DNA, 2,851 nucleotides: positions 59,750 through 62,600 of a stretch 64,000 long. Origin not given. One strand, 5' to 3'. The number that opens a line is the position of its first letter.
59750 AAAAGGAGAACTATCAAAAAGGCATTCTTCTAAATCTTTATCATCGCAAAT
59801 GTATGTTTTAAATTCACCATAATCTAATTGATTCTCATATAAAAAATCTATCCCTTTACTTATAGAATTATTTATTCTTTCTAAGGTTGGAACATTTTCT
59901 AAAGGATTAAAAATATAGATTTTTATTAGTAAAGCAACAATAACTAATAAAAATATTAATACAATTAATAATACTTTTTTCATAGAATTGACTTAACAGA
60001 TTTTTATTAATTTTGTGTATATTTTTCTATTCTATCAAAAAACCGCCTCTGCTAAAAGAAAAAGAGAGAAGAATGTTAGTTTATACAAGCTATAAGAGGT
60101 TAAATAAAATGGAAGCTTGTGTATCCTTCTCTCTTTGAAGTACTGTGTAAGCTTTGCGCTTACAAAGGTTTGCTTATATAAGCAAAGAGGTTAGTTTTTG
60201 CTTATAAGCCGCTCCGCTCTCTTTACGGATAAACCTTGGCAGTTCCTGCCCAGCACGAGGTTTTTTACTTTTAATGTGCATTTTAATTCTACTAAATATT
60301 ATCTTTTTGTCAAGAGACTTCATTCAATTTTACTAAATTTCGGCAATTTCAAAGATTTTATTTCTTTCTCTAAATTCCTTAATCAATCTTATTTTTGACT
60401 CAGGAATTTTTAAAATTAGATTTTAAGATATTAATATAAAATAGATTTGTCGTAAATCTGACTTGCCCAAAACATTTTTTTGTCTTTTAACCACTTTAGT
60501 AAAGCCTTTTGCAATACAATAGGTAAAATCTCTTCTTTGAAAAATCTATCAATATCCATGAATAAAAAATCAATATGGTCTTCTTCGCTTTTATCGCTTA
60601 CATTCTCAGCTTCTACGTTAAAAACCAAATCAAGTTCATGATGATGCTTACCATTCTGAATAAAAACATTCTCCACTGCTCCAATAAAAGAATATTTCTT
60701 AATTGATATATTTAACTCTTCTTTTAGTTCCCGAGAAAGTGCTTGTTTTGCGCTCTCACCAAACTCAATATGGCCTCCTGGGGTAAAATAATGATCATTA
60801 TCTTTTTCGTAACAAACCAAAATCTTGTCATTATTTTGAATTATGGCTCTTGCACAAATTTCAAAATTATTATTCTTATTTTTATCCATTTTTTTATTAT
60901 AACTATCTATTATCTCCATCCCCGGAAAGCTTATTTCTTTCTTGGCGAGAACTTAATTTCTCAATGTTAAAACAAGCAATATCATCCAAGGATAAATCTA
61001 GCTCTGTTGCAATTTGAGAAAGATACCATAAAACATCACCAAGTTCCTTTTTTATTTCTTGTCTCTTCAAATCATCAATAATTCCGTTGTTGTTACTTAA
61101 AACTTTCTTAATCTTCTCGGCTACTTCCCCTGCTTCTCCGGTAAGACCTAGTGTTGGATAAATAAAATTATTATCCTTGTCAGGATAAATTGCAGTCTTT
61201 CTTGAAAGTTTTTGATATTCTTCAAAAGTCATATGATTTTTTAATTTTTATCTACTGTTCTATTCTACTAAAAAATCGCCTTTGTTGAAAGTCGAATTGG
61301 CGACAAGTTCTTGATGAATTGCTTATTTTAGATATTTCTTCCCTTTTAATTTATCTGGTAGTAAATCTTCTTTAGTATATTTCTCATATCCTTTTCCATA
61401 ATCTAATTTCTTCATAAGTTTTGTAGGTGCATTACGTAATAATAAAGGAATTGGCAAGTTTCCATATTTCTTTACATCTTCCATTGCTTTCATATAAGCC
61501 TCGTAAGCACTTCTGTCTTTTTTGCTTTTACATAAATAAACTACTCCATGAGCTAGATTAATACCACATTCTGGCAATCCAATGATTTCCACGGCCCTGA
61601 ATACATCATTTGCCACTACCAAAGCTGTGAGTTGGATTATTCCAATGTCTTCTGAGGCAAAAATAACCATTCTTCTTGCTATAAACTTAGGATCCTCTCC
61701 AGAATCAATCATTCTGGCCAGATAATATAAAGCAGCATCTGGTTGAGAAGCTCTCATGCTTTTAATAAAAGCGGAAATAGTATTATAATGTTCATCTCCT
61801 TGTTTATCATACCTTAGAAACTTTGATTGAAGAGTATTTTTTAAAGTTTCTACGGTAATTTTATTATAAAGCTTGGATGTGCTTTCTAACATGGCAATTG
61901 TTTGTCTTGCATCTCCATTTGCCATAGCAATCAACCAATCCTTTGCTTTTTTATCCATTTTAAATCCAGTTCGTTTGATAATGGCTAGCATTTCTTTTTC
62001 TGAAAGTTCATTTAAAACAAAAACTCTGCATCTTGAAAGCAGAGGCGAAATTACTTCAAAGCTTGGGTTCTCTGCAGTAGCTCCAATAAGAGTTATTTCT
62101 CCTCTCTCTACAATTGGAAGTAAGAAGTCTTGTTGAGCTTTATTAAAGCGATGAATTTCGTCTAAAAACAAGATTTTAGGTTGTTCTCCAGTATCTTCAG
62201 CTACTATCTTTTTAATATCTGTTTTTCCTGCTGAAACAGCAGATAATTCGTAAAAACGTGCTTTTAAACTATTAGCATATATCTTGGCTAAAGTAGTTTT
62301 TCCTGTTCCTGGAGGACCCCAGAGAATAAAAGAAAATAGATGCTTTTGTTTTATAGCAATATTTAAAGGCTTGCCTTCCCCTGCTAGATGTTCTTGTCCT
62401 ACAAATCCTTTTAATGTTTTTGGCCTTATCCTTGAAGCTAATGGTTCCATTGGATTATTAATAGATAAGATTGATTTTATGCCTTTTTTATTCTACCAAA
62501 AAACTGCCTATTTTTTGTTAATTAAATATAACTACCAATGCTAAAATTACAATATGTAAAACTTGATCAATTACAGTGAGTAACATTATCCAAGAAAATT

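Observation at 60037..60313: Second promoter-to-terminator ~243-nt multi-helix RNA of unknown class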

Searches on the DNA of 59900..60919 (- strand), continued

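Call 79: search_rna_families(sources=[L215, L296, L297, L210], threshold=evalue, max_evalue=5)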
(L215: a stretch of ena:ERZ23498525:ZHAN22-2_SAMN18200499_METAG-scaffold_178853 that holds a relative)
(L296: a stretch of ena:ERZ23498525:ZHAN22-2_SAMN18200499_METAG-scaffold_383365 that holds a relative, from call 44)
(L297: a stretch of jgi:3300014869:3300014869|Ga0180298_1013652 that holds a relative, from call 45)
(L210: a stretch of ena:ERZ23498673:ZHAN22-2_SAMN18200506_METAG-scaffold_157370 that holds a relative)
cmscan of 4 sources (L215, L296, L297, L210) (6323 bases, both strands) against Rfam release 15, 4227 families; matches with E-value up to 5: 3.
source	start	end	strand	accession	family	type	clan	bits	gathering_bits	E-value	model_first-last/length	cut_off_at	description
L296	987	1101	+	RF02287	TtnuCD10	Gene; snRNA; snoRNA; CD-box;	-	25.8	85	2.2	1-117/117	no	Tetrahymena snoRNA TtnuCD10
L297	1214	1320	+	RF00418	SNORA58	Gene; snRNA; snoRNA; HACA-box;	CL00036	19.3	75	3.7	1-136/136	no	Small nucleolar RNA SNORA58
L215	37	73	+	RF00337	snoZ112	Gene; snRNA; snoRNA; CD-box;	CL00062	18.7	40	4.7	1-184/184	no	Small nucleolar RNA Z112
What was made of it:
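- On Any Rfam 15 family: Nothing appears at the homologous sites of L215, L296, L297 or L210 (call 79).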

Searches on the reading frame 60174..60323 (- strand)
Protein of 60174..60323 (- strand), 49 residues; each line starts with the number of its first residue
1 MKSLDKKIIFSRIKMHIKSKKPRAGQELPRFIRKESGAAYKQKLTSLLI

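Call 14: search_protein_families(library=pfam, proteins=[window:60174-60323:-], max_evalue=0.01)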
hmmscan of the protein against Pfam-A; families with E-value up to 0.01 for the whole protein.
window:60174-60323:- (49 aa): 0 families

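Call 40: search_protein_representatives(protein=window:60177-60323:-)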
Query: 49 residues. Proteins with E-value up to 0.001 (for the whole library): 4; up to 1e-10: 1; up to 1e-30: 0. The best 4 are listed.
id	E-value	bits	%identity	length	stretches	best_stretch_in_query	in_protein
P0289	4.4e-23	94.4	100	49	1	1-49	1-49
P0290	3.3e-09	51.8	86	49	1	15-49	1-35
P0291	1.7e-04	37.4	32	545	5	6-33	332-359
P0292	2.1e-04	37.1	57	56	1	3-37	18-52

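Call 44: find_encoding_contigs(protein=P0290, flank=3000, max_places=10)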
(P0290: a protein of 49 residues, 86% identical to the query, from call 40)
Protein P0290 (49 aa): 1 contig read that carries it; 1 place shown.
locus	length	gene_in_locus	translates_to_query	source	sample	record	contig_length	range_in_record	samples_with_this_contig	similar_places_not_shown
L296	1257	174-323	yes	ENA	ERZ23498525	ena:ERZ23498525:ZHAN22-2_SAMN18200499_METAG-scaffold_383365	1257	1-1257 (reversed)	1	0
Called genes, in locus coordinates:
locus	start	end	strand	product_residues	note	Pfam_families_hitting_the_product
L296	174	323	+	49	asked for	-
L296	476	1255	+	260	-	?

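Call 45: find_encoding_contigs(protein=P0292, flank=3000, max_places=10)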
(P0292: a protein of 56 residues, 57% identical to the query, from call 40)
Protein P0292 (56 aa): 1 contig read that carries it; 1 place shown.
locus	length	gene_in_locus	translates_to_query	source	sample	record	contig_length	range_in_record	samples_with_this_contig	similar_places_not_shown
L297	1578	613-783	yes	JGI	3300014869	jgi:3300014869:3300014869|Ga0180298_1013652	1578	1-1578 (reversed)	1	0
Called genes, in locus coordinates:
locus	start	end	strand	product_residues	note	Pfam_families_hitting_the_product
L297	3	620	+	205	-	?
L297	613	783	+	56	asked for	-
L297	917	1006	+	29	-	-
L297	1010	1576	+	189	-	?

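Call 55: search_protein_families(library=pfam, proteins=[L297:3-620:+, L297:1010-1576:+], max_evalue=0.01)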
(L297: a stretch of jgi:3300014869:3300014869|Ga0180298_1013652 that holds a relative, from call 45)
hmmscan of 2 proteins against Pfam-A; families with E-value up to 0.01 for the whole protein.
L297:3-620:+ (205 aa): 1 family
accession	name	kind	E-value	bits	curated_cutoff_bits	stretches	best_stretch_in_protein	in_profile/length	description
PF04055.27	Radical_SAM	-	0.0038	17.8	29.5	0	8-84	56-137/166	Radical SAM superfamily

L297:1010-1576:+ (189 aa): 0 families

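Call 76: list_cluster_members(proteins=[P0290, P0292, P0289])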
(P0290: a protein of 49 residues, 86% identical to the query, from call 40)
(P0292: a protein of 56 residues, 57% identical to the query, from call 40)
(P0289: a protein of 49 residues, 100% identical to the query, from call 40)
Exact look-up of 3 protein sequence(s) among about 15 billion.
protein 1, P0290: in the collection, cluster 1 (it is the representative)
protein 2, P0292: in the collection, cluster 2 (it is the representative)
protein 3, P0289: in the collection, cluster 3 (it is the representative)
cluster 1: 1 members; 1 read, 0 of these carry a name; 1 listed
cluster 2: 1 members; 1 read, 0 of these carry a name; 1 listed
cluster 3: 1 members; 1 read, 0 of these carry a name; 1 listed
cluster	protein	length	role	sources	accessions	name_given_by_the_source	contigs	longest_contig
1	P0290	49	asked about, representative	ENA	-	-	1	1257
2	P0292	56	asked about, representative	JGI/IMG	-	-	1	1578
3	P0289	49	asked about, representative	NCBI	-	-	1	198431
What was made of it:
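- The ORF calls are singletons (call 76).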

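Call 87: search_protein_families(library=pfam, proteins=[P0290, P0292], max_evalue=1)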
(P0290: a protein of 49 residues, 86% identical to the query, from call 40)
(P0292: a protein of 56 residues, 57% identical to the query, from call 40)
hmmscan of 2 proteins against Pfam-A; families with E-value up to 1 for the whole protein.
P0290 (49 aa): 0 families

P0292 (56 aa): 0 families

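Call 88: search_protein_families(library=ncbifam, proteins=[window:60177-60323:-], max_evalue=0.1)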
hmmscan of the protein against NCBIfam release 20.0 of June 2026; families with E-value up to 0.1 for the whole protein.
window:60177-60323:- (49 aa): 0 families

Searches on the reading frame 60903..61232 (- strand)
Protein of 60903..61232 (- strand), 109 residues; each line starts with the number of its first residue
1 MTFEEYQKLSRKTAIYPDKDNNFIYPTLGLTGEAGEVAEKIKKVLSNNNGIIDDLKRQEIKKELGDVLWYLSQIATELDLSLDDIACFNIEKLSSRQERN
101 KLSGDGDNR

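Call 14: search_protein_families(library=pfam, proteins=[window:60903-61232:-], max_evalue=0.01)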
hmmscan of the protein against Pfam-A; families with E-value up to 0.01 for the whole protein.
window:60903-61232:- (109 aa): 2 families
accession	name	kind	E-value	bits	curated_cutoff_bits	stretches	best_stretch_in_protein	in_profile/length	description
PF03819.22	MazG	-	1.7e-11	44.7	22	1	29-98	9-71/74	MazG nucleotide pyrophosphohydrolase domain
PF06892.16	Phage_CP76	-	0.0013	19.1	26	1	19-76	85-141/146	Phage regulatory protein CII (CP76)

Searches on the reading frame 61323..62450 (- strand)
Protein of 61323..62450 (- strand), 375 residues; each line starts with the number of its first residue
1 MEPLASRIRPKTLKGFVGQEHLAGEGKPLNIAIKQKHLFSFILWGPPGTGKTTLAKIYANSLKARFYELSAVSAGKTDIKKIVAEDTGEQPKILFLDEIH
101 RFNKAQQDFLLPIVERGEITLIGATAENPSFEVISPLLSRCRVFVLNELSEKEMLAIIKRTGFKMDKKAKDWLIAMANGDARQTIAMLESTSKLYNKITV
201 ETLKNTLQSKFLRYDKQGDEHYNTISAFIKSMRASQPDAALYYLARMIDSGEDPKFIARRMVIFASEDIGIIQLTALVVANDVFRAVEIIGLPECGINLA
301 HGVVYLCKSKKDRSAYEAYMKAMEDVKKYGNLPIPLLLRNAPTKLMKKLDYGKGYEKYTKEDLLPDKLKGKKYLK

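Call 7: find_related_loci(query=window:61323-62450:-, collection=genome_contigs, flank=10000)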
Query window:61323-62450:- (375 aa) in genome_contigs; peptide patterns used: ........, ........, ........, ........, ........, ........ (x = any residue, [..] = any of these).
600 stretches matched a pattern (row limit reached: there are more); 593 encode a relative of the query (tblastn E <= 1e-3); the best 80 are kept; 80 distinct loci.
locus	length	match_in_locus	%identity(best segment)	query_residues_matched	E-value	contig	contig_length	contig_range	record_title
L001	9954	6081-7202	83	1-374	0e+0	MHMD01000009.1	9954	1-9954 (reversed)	MAG: Candidatus Nealsonbacteria bacterium RIFCSPHIGHO2_02_FULL_43_13 rifcsphigho2_02_scaffold_15821, whole genome shotgu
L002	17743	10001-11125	82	1-375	0e+0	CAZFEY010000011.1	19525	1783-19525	MAG TPA_asm: uncultured Candidatus Saccharibacteria bacterium isolate SRP050083_co1_131 genome assembly, contig: NODE_10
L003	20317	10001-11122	80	1-374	0e+0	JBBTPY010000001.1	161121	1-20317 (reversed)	MAG: Patescibacteria group bacterium isolate H52-bin120_1 H52_bin120_1_000000000001, whole genome shotgun sequence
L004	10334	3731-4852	79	1-374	0e+0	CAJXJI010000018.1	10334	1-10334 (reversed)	TPA_asm: uncultured bacterium isolate SRR5494785_bin.37_MetaBAT_v2.12.1_MAG genome assembly, contig: NODE_2967_length_10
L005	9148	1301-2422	81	1-374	0e+0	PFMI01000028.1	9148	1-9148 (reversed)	MAG: bacterium (Candidatus Gribaldobacteria) CG_4_10_14_0_8_um_filter_33_9 CG_4_10_14_0.8_um_filter_scaffold_5010_c, who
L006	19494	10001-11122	79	2-375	0e+0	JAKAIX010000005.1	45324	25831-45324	MAG: bacterium isolate WY3.bin51 NODE_1122_length_45324_cov_2.536120, whole genome shotgun sequence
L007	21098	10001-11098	80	1-366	0e+0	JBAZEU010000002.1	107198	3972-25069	MAG: Candidatus Paceibacterota bacterium isolate SO_2017_LW3_133 NODE_334_length_107198_cov_3.457379_LW162_2017, whole g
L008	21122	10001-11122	77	1-374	0e+0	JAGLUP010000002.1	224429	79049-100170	MAG: Candidatus Parcubacteria bacterium isolate RS_11_37 ZL20.bin.37.fa_2, whole genome shotgun sequence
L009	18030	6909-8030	79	1-375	0e+0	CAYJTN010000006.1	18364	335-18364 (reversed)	MAG TPA_asm: uncultured Candidatus Saccharibacteria bacterium isolate ERP125453_co1_242 genome assembly, contig: NODE_30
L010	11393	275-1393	76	1-373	0e+0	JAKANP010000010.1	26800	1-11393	MAG: bacterium isolate WY5.bin78 NODE_2690_length_26800_cov_2.015371, whole genome shotgun sequence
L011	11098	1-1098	79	9-374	0e+0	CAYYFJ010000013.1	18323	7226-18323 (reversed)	MAG TPA_asm: uncultured Candidatus Saccharibacteria bacterium isolate binchicken_co125_814 genome assembly, contig: NODE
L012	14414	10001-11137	75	1-372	0e+0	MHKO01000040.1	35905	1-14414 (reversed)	MAG: Candidatus Komeilibacteria bacterium RIFCSPLOWO2_02_FULL_48_11 rifcsplowo2_02_scaffold_5371, whole genome shotgun s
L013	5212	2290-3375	77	5-366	0e+0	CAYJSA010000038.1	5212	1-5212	MAG TPA_asm: uncultured Candidatus Saccharibacteria bacterium isolate ERP125453_co1_163 genome assembly, contig: NODE_21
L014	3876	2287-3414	75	1-375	0e+0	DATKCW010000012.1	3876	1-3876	MAG TPA_asm: Aridibacter sp. isolate SMAG_U14456 k141_3227305, whole genome shotgun sequence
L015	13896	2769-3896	74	1-375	0e+0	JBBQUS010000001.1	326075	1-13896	MAG: Pyrinomonadales bacterium isolate Co_metawrap_1941 Cmw_1941_k141_27384002_length_326075_cov_12.9997, whole genome s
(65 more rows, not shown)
